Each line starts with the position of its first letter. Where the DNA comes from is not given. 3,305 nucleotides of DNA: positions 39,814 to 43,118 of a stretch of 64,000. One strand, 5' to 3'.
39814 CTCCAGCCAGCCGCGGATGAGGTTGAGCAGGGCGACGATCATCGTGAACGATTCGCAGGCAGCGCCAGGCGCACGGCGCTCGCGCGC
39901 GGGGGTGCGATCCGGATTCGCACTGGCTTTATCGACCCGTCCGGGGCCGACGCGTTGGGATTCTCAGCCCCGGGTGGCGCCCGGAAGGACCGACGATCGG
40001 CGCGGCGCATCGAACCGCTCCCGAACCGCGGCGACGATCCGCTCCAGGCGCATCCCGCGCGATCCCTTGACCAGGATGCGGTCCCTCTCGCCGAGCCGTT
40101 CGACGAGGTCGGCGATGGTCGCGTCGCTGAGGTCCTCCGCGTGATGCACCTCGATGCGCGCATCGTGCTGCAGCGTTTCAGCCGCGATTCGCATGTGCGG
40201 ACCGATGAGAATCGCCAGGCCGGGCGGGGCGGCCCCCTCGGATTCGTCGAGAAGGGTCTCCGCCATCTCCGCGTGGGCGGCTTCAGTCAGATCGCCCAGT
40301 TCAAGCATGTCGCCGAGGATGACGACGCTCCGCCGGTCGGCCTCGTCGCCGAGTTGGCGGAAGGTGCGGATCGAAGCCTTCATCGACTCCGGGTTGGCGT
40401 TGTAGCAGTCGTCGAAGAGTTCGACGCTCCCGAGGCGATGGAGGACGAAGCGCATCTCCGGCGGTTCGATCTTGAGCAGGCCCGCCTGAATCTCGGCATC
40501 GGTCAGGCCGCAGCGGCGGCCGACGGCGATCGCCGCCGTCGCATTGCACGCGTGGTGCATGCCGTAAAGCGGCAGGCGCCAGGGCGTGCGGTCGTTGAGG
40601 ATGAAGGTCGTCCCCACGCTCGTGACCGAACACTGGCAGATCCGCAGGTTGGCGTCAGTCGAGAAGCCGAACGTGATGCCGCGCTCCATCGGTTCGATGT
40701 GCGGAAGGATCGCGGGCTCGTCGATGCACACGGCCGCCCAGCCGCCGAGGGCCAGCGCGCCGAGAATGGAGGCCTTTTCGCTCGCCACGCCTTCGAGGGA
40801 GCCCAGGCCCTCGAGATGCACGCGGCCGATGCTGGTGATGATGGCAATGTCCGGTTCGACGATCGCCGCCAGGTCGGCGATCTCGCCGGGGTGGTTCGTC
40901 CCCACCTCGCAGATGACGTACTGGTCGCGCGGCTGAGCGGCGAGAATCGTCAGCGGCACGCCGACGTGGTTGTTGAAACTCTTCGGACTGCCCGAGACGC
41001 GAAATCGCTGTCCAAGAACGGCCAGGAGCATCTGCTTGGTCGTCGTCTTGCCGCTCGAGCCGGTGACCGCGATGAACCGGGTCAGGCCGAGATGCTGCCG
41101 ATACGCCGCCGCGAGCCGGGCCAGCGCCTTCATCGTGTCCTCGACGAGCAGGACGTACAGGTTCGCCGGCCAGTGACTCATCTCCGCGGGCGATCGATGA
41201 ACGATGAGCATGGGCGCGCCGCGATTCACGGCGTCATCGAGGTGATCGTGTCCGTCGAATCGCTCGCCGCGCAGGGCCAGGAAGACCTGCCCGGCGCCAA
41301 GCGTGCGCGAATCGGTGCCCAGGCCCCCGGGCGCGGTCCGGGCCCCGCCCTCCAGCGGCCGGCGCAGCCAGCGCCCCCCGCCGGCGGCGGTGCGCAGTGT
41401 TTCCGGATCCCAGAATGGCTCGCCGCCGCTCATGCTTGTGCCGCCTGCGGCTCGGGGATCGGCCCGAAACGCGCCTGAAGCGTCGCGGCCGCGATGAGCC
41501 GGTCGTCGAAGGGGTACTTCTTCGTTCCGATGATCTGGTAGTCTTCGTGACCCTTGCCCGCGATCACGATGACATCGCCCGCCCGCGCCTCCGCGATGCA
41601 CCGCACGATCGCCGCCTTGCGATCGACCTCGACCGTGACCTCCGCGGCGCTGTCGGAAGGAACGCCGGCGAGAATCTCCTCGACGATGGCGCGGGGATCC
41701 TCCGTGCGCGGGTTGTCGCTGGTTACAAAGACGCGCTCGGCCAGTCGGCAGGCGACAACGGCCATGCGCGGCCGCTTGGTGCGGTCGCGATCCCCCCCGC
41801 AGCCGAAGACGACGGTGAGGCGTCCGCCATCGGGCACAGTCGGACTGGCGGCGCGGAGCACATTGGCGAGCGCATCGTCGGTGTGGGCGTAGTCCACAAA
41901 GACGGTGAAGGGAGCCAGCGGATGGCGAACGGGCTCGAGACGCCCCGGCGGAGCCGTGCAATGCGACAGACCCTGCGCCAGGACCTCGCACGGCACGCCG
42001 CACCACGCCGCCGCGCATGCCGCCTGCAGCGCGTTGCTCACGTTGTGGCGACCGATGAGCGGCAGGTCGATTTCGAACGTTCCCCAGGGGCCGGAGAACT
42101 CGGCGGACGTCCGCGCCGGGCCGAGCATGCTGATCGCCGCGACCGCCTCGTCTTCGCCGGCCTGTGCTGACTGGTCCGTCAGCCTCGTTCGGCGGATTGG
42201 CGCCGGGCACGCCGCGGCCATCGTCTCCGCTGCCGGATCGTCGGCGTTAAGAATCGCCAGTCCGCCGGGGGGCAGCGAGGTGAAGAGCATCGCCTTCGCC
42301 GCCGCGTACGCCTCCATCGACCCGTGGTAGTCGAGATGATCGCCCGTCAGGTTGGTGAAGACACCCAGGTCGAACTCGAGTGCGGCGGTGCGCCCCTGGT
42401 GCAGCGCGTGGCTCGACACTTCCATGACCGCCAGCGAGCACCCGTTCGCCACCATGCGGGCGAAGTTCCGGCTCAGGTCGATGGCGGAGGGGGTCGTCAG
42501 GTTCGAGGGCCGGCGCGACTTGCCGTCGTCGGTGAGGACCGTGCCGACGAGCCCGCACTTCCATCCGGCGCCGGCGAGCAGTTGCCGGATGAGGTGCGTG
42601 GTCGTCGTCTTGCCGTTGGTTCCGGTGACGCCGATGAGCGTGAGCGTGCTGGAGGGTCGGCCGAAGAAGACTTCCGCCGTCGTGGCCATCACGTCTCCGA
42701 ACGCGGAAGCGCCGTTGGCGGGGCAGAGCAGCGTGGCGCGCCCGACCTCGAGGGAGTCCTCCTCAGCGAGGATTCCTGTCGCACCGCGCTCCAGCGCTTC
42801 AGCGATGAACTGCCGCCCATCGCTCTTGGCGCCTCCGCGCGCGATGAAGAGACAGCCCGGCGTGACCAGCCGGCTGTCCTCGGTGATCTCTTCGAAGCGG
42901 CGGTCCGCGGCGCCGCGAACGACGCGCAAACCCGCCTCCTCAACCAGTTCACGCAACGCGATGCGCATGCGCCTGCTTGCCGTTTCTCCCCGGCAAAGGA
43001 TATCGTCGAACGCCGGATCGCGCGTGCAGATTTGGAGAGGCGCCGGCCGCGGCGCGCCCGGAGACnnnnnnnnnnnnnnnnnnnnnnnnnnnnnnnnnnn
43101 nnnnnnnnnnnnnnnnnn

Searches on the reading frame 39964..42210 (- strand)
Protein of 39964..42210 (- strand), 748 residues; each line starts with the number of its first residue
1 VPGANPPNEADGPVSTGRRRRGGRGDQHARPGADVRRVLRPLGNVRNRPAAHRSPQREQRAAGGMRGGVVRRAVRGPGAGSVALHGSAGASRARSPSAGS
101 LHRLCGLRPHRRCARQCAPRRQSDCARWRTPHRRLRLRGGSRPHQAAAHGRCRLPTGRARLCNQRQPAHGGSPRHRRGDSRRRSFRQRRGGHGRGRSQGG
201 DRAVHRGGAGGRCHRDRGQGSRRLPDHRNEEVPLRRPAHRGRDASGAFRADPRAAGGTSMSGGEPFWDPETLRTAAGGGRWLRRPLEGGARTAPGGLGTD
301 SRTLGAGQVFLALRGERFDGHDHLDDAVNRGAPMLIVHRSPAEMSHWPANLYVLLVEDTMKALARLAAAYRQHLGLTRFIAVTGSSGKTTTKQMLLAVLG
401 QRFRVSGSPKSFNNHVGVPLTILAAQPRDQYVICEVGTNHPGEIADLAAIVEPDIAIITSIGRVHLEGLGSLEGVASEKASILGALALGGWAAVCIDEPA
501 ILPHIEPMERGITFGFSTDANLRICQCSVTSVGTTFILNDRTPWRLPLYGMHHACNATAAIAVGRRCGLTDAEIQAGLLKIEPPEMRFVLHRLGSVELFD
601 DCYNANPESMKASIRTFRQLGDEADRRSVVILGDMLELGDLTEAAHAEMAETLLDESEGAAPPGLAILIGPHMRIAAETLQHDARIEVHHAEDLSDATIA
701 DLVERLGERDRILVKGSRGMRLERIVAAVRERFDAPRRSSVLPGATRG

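Call 13: search_protein_families(library=pfam, proteins=[window:39964-42210:-], max_evalue=0.0001)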
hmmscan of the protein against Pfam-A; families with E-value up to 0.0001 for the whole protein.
window:39964-42210:- (748 aa): 3 families
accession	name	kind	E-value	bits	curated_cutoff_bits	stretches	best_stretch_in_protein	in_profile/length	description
PF08245.18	Mur_ligase_M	-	5.1e-34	118.4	24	1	382-563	1-199/200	Mur ligase middle domain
PF02875.26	Mur_ligase_C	-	1.7e-16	61.7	28.4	1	587-718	2-127/127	Mur ligase, glutamate ligase domain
PF01225.30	Mur_ligase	-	3.1e-10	40.7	21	1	296-371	4-95/95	Mur ligase family, catalytic domain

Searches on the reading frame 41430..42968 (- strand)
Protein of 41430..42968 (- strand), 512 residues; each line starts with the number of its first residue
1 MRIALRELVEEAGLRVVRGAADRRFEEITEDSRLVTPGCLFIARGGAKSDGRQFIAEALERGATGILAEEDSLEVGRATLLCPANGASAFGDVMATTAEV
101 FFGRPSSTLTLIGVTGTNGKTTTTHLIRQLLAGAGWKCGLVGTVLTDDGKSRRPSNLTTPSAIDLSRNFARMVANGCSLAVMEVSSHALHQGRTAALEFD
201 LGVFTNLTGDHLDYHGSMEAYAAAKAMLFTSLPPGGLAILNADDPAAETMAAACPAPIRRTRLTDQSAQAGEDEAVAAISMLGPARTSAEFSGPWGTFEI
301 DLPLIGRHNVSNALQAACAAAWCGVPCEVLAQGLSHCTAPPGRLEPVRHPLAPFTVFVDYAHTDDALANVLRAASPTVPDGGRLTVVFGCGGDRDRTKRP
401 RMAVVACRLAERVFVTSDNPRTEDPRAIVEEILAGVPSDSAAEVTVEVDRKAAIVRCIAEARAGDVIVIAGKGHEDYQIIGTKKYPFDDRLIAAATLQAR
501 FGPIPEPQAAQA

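Call 13: search_protein_families(library=pfam, proteins=[window:41430-42968:-], max_evalue=0.0001)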
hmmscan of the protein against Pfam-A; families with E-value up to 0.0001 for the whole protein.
window:41430-42968:- (512 aa): 3 families
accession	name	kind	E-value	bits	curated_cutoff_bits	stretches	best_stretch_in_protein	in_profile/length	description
PF08245.18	Mur_ligase_M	-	9.6e-55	186.1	24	1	114-320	1-200/200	Mur ligase middle domain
PF02875.26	Mur_ligase_C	-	2e-29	103.5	28.4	1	342-473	1-127/127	Mur ligase, glutamate ligase domain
PF01225.30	Mur_ligase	-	1.7e-05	25.5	21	1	27-72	4-54/95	Mur ligase family, catalytic domain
